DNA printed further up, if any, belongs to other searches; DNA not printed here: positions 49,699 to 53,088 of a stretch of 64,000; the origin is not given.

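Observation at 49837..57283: Shikimate-to-cyclohexanecarboxyl-CoA-like cassette inserted in the conserved tRNA Gly-Cys-Leu cluster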

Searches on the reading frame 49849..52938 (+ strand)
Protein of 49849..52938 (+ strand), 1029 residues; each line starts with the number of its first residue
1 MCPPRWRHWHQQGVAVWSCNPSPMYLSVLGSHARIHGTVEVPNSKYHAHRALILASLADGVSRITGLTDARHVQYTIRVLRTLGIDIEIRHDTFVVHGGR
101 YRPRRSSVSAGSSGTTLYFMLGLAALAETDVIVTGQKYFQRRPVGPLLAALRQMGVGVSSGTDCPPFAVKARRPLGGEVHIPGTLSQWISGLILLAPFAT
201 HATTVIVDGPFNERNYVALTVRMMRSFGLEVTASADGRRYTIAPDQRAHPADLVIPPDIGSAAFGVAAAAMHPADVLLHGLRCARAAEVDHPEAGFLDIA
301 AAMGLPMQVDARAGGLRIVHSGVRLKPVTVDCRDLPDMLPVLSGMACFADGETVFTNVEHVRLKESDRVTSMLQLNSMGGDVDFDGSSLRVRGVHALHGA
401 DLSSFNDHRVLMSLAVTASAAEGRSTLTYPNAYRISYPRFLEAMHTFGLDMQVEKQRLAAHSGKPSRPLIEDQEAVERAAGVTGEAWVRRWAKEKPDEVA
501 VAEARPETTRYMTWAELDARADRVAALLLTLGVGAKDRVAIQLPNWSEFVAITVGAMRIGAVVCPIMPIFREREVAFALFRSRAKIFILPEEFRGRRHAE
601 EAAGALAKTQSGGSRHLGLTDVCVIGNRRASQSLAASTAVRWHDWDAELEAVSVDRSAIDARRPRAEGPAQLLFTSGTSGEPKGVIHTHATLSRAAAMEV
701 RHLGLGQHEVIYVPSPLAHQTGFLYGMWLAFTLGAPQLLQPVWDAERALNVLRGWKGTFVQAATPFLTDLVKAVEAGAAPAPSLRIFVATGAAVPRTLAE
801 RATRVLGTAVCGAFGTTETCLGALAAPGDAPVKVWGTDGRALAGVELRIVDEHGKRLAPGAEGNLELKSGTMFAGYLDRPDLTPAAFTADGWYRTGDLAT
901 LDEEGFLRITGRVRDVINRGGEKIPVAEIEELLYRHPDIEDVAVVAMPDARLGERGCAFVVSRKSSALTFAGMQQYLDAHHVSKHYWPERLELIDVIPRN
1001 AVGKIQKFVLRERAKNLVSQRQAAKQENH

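Call 4: search_protein_families(library=pfam, proteins=[window:49849-52938:+])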
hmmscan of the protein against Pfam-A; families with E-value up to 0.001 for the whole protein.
window:49849-52938:+ (1029 aa): 3 families
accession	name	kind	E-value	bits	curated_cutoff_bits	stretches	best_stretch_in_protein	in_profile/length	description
PF00275.25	EPSP_synthase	-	5.4e-79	266.3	22.8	1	33-444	5-417/417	EPSP synthase (3-phosphoshikimate 1-carboxyvinyltransferase)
PF00501.34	AMP-binding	-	9.3e-71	239.1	29.9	1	489-877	2-384/384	AMP-binding enzyme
PF13193.12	AMP-binding_C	-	2.5e-11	44.8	24.5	1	928-1004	1-76/76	AMP-binding enzyme C-terminal domain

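Call 5: search_protein_families(library=ncbifam, proteins=[window:49849-52938:+])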
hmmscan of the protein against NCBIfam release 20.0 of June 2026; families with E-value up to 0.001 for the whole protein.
window:49849-52938:+ (1029 aa): 111 families (the best 25 are shown)
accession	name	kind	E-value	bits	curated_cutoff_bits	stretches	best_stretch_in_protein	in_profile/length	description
TIGR03208.1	cyc_hxne_CoA_lg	equivalog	5e-145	484.3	792.3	1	487-1012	27-538/538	cyclohexanecarboxylate-CoA ligase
NF004758.0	PRK06087.1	equivalog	8.2e-124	414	736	1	485-1024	28-545/548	medium-chain fatty-acid--CoA ligase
NF004837.0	PRK06187.1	subfamily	3.5e-101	339.1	476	1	487-1016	13-524/531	long-chain-fatty-acid--CoA ligase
TIGR01356.1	aroA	equivalog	4.7e-92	308.9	287.25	1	37-448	1-413/415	3-phosphoshikimate 1-carboxyvinyltransferase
NF005801.1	PRK07656.1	equivalog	6.5e-84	282.3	657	1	488-1011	7-500/500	FadD3 family acyl-CoA ligase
NF009233.0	PRK12583.1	subfamily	3.9e-81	273.1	832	1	490-1018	26-554/558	fatty acid CoA ligase family protein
NF006182.0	PRK08316.1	subfamily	5.9e-73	246.1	663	1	482-1017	11-520/523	fatty acyl-CoA synthetase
NF006181.0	PRK08314.1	subfamily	8.1e-73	245.5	705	1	510-1017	48-557/563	long-chain-fatty-acid--CoA ligase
NF005714.0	PRK07529.1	subfamily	7.2e-71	239.3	632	1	470-1025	18-587/640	acyl-CoA synthetase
NF005676.0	PRK07470.1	equivalog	1.7e-69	234.9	774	1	487-1016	25-531/544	acyl-CoA synthetase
NF005702.0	PRK07514.1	subfamily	2e-68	231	558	1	496-1018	17-504/506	malonyl-CoA synthase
NF004814.0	PRK06164.1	equivalog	1.7e-65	221.7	677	1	491-1023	19-539/540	acyl-CoA synthetase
TIGR02275.1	DHB_AMP_lig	equivalog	2.8e-65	220.6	723.55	1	488-1011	29-526/526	(2,3-dihydroxybenzoyl)adenylate synthase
NF004114.0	PRK05605.1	equivalog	5.5e-65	219.8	766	1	510-1013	58-568/575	long-chain-fatty-acid--CoA ligase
NF004822.0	PRK06178.1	equivalog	2.1e-64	218.1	782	1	486-1015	41-568/571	acyl-CoA synthetase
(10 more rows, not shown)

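Call 6: find_homologous_proteins(query=window:49849-52938:+)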
Query window:49849-52938:+ (1029 aa): 799 proteins with E <= 0.001 among 8000 candidates; the best 120 are listed.
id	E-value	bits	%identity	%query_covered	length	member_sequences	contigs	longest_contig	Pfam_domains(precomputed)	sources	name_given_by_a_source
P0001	0.0e+0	2263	100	98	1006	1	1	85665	PF00275.26,PF00501.35,PF13193.13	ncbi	ncbi:MAG: 3-phosphoshikimate 1-carboxyvinyltransferase [Gammaproteobacteria bacterium]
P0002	0.0e+0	1761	77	98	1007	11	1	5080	PF00275.26,PF00501.35,PF13193.13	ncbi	ncbi:MAG: 3-phosphoshikimate 1-carboxyvinyltransferase [Rhodanobacteraceae bacterium]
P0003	0.0e+0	1734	77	98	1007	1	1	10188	PF00275.26,PF00501.35,PF13193.13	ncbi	-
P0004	0.0e+0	1692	76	97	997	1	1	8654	PF00275.26,PF00501.35,PF13193.13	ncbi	-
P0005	0.0e+0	1688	75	97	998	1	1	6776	PF00275.26,PF00501.35,PF13193.13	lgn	-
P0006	0.0e+0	1644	73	97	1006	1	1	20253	PF00275.26,PF00501.35,PF13193.13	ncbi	ncbi:MAG TPA: 3-phosphoshikimate 1-carboxyvinyltransferase [Rhodanobacteraceae bacterium]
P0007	0.0e+0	1486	68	97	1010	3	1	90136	PF00275.26,PF00501.35,PF13193.13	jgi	-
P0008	0.0e+0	1479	67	97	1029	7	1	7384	PF00275.26,PF00501.35,PF13193.13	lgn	-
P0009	0.0e+0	1466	66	97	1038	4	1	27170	PF00275.26,PF00501.35,PF13193.13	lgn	-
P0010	0.0e+0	1465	67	97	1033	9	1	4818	PF00275.26,PF00501.35,PF13193.13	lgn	-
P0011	0.0e+0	1461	67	97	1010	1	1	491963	PF00275.26,PF00501.35,PF13193.13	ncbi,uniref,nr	ncbi:3-phosphoshikimate 1-carboxyvinyltransferase [Arthrobacter sp. Sa2CUA1]|uniref:3-phosphoshikima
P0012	0.0e+0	1456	67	97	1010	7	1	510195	PF00275.26,PF00501.35,PF13193.13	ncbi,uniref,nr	ncbi:3-phosphoshikimate 1-carboxyvinyltransferase [Arthrobacter sp. Sa2BUA2]|uniref:3-phosphoshikima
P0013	0.0e+0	1452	66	97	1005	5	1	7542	PF00275.26,PF00501.35,PF13193.13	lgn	-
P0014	0.0e+0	1452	65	97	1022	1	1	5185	PF00275.26,PF00501.35,PF13193.13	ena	-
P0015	0.0e+0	1451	66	97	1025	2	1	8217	PF00275.26,PF00501.35,PF13193.13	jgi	-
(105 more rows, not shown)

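Call 9: find_related_loci(query=window:49849-52938:+, collection=genome_contigs, flank=10000)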
Query window:49849-52938:+ (1029 aa) in genome_contigs; peptide patterns used: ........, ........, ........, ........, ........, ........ (x = any residue, [..] = any of these).
389 stretches matched a pattern; 365 encode a relative of the query (tblastn E <= 1e-3); the best 80 are kept; 80 distinct loci.
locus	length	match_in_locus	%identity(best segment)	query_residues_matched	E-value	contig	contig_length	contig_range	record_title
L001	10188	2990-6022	76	18-1028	0e+0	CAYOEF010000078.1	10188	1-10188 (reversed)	MAG TPA_asm: uncultured Rhodanobacteraceae bacterium isolate SRP187154_co1_299 genome assembly, contig: NODE_9358_length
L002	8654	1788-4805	76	23-1029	0e+0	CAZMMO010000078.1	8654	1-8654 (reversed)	MAG TPA_asm: uncultured Rhodanobacteraceae bacterium isolate SRP187154_co1_259 genome assembly, contig: NODE_11914_lengt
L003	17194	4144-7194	67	23-1021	0e+0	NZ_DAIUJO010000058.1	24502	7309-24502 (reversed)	MAG: Sinomonas sp. isolate CTOTU3124 NODE_204_length_24502_cov_6.758089, whole genome shotgun sequence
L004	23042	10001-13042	67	22-1021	0e+0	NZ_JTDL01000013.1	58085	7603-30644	Sinomonas humi strain MUSC 117 Contig13, whole genome shotgun sequence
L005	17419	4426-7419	68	24-1017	0e+0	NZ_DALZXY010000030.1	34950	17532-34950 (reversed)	MAG: Arthrobacter sp. isolate CTOTU47857 NODE_146_length_34950_cov_5.052128, whole genome shotgun sequence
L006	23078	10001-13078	67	18-1021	0e+0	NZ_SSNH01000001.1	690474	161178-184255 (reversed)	Sinomonas susongensis strain A31 Scaffold1, whole genome shotgun sequence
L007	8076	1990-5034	65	24-1024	0e+0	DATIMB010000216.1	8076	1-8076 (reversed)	MAG TPA_asm: Micrococcaceae bacterium isolate SMAG_U15759 k141_1796257, whole genome shotgun sequence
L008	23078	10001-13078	66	22-1025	0e+0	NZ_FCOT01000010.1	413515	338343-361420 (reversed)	Cellulomonas timonensis strain SN7, whole genome shotgun sequence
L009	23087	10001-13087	65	22-1028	0e+0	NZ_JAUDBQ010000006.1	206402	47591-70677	Cellulomonas cellasea strain ET82 ET82_scaffold_6, whole genome shotgun sequence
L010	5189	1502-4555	66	22-1017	0e+0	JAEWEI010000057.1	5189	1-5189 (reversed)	MAG: Actinomycetes bacterium isolate OH_PBlB_138 k127_2164, whole genome shotgun sequence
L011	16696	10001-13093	64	6-1020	0e+0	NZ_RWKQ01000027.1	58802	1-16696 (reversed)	Specibacter cremeus strain C1-50 contig27, whole genome shotgun sequence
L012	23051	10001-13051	63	26-1026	0e+0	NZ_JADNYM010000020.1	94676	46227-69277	Arthrobacter terrae strain Z1-20 Scaffold20, whole genome shotgun sequence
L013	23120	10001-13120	62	4-1026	0e+0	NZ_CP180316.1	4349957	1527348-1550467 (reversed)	Arthrobacter sp. A5 chromosome, complete genome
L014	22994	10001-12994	67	24-1017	0e+0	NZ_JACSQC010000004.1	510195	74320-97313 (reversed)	Arthrobacter pullicola strain Sa2BUA2 NODE_4_length_510195_cov_35.898737, whole genome shotgun sequence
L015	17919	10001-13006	64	24-1021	0e+0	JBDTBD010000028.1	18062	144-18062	MAG: Terrimesophilobacter sp. isolate cluster2_bin.124 k127_2362018, whole genome shotgun sequence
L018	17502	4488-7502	66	24-1028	0e+0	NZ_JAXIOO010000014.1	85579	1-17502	Arthrobacter sp. 7Tela_A1 Arthrobacter_nematoida_00014, whole genome shotgun sequence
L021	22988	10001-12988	66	24-1017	0e+0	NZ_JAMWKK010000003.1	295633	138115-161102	Arthrobacter koreensis strain Gar CS 10 contig00003, whole genome shotgun sequence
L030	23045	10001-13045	67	13-1017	0e+0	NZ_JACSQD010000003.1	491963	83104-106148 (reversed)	Arthrobacter gallicola strain Sa2CUA1 NODE_3_length_491963_cov_36.977383, whole genome shotgun sequence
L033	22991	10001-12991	65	24-1024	0e+0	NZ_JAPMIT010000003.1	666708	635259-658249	Microbacterium sp. STN6 ZB100002, whole genome shotgun sequence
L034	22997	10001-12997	60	22-1017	0e+0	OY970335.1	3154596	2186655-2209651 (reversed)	MAG: Candidatus Eremiobacteraeota bacterium isolate MFD10064.bin.c.2 genome assembly, chromosome: 1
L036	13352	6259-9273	59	17-1026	0e+0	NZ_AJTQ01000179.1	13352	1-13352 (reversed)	Streptomyces xiaopingdaonensis strain DUT 180 contig_179, whole genome shotgun sequence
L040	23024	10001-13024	61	16-1021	0e+0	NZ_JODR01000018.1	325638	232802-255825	Streptomyces albus subsp. albus strain NRRL B-1811 contig18.1, whole genome shotgun sequence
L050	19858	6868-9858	60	24-1017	0e+0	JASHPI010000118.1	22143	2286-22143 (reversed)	MAG: Vulcanimicrobiota bacterium isolate JOPF045 JOPF_AWAY_contig_653070, whole genome shotgun sequence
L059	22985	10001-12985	59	24-1017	0e+0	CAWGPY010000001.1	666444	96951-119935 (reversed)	MAG: Candidatus Eremiobacteraeota bacterium isolate MFD05502.bin.1.72 genome assembly, contig: contig_1619, whole genome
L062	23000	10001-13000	59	20-1017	0e+0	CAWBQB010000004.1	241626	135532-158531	MAG: Candidatus Eremiobacteraeota bacterium isolate MFD01872.bin.1.327 genome assembly, contig: contig_52066, whole geno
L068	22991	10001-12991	61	24-1021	0e+0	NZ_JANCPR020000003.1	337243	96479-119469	Streptomyces iconiensis strain DSM 42109 NODE_3, whole genome shotgun sequence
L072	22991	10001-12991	58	24-1017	0e+0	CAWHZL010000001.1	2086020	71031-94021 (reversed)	MAG: Candidatus Eremiobacteraeota bacterium isolate MFD04463.bin.1.211 genome assembly, contig: contig_13461, whole geno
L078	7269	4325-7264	59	22-1000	0e+0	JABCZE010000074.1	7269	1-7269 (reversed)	MAG: Vulcanimicrobiota bacterium isolate Inc-BW-C-12-O_MAG47 Ga0210391_10011182, whole genome shotgun sequence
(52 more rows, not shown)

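Call 29: search_solved_structures(query=window:49849-52938:+, max_evalue=1e-20)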
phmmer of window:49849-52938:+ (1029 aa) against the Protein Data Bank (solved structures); distinct sequences matched with E-value up to 1e-20: 163 (the best 60 are shown).
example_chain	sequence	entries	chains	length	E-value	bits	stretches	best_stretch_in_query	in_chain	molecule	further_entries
5wm2_A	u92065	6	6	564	1.5e-61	211.7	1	488-1013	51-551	Salicylate-AMP ligase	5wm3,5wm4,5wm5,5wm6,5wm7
3r44_A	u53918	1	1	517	3.1e-58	200.7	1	654-1014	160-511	fatty acyl CoA synthetase FADD13 (FATTY-ACYL-CoA SYNTHETASE)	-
7tyb_A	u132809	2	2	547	2.4e-57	197.7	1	510-1017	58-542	Pyochelin biosynthesis protein PchD | Pyochelin biosynthesis salicyl-AMP ligase PchD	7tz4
1md9_A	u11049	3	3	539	1.1e-54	188.9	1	669-1014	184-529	2,3-dihydroxybenzoate-AMP ligase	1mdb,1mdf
6e8o_A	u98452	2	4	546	7.9e-51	176.2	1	510-1017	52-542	2,3-dihydroxybenzoate-AMP ligase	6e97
8r2q_A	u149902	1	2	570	6.3e-49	169.9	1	508-1018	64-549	Probable fatty-acid-CoA ligase FadD5 (Fatty-acid-CoA synthetase) (Fatty-acid-CoA synthase)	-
5kei_A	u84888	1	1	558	1.3e-48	168.9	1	486-1009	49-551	2,3-dihydroxybenzoate-AMP ligase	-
4fuq_A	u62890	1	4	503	4e-48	167.2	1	666-1017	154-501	Malonyl CoA synthetase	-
4gxr_A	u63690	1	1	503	5.6e-48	166.7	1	511-1017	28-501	Malonyl CoA synthetase, Benzoate-CoA ligase Chimeric protein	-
7tm4_A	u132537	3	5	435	1.7e-47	165.2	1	30-444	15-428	3-phosphoshikimate 1-carboxyvinyltransferase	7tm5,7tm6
4fut_A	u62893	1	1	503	3.3e-47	164.2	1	666-1017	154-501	Malonyl CoA synthetase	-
1rf4_A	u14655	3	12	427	7.8e-47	162.9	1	34-445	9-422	5-enolpyruvylshikimate-3-phosphate synthase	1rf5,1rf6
4gxq_A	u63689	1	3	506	1.4e-46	162.1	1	511-1017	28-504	Malonyl CoA synthetase, Benzoate-CoA ligase Chimeric protein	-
5xwb_A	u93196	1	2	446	2e-45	158.3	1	7-442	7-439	3-phosphoshikimate 1-carboxyvinyltransferase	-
9my5_B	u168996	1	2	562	5.8e-44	153.4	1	510-1012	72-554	(2,3-dihydroxybenzoyl)adenylate synthase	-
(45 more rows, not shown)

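Call 33: find_encoding_contigs(protein=P0001, flank=10000, max_places=3)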
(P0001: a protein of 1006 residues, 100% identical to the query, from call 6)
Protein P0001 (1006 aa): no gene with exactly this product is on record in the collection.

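Call 61: search_protein_families(library=ncbifam, proteins=[L002:251-1537:-, L001:299-931:+], max_evalue=0.00001)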
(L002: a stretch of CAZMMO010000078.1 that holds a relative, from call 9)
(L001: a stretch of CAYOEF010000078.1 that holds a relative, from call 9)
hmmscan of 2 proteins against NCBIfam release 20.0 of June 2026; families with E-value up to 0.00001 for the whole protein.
L002:251-1537:- (428 aa): 22 families
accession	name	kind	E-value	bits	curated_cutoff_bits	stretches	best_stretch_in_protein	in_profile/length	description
TIGR03150.1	fabF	equivalog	4.2e-150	500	493.75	1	16-418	3-406/407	beta-ketoacyl-ACP synthase II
NF005589.0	PRK07314.1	subfamily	2.4e-148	494.3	387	1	16-419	6-410/413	beta-ketoacyl-ACP synthase II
NF004970.0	PRK06333.1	subfamily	1.3e-122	409.7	525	1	15-418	5-419/424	beta-ketoacyl-ACP synthase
NF006274.0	PRK08439.1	equivalog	2.1e-116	389.1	621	1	16-418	4-403/406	beta-ketoacyl-ACP synthase II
NF006434.0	PRK08722.1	equivalog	1.1e-107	360.5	759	1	16-418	6-411/414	beta-ketoacyl-ACP synthase II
NF005916.1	PRK07910.1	equivalog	3.5e-100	335.8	560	1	15-419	13-416/418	KasA/KasB family beta-ketoacyl-ACP synthase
NF006587.0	PRK09116.1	equivalog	2.4e-84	283.5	470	1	16-418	4-404/408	beta-ketoacyl-ACP synthase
NF005076.0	PRK06501.1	equivalog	1.6e-80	271.1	629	1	16-417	13-419/425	beta-ketoacyl-ACP synthase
NF004618.0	PRK05952.1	equivalog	2.4e-78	263.7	455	1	16-419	4-381/384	beta-ketoacyl-ACP synthase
NF005935.0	PRK07967.1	equivalog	3.3e-71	240.3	630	1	16-417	4-400/406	beta-ketoacyl-ACP synthase I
NF005490.0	PRK07103.1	equivalog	1.5e-68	231.8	445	1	15-416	5-408/414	polyketide beta-ketoacyl:acyl carrier protein synthase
NF006618.0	PRK09185.1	subfamily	1.9e-66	224.7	407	1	16-420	5-392/394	beta-ketoacyl-ACP synthase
NF058662.1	cispenta_AmcF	equivalog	5.4e-61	206.6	325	1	16-418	2-367/369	cispentacin biosynthesis acyltransferase subunit AmcF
NF045894.1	PKS_plus_SDR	equivalog_domain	4.4e-37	127.3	1740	1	89-414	95-420/1515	type I polyketide synthase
NF040607.1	mycolic_Pks13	equivalog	1.3e-34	119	2100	1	16-416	103-521/1680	polyketide synthase Pks13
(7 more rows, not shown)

L001:299-931:+ (210 aa): 0 families
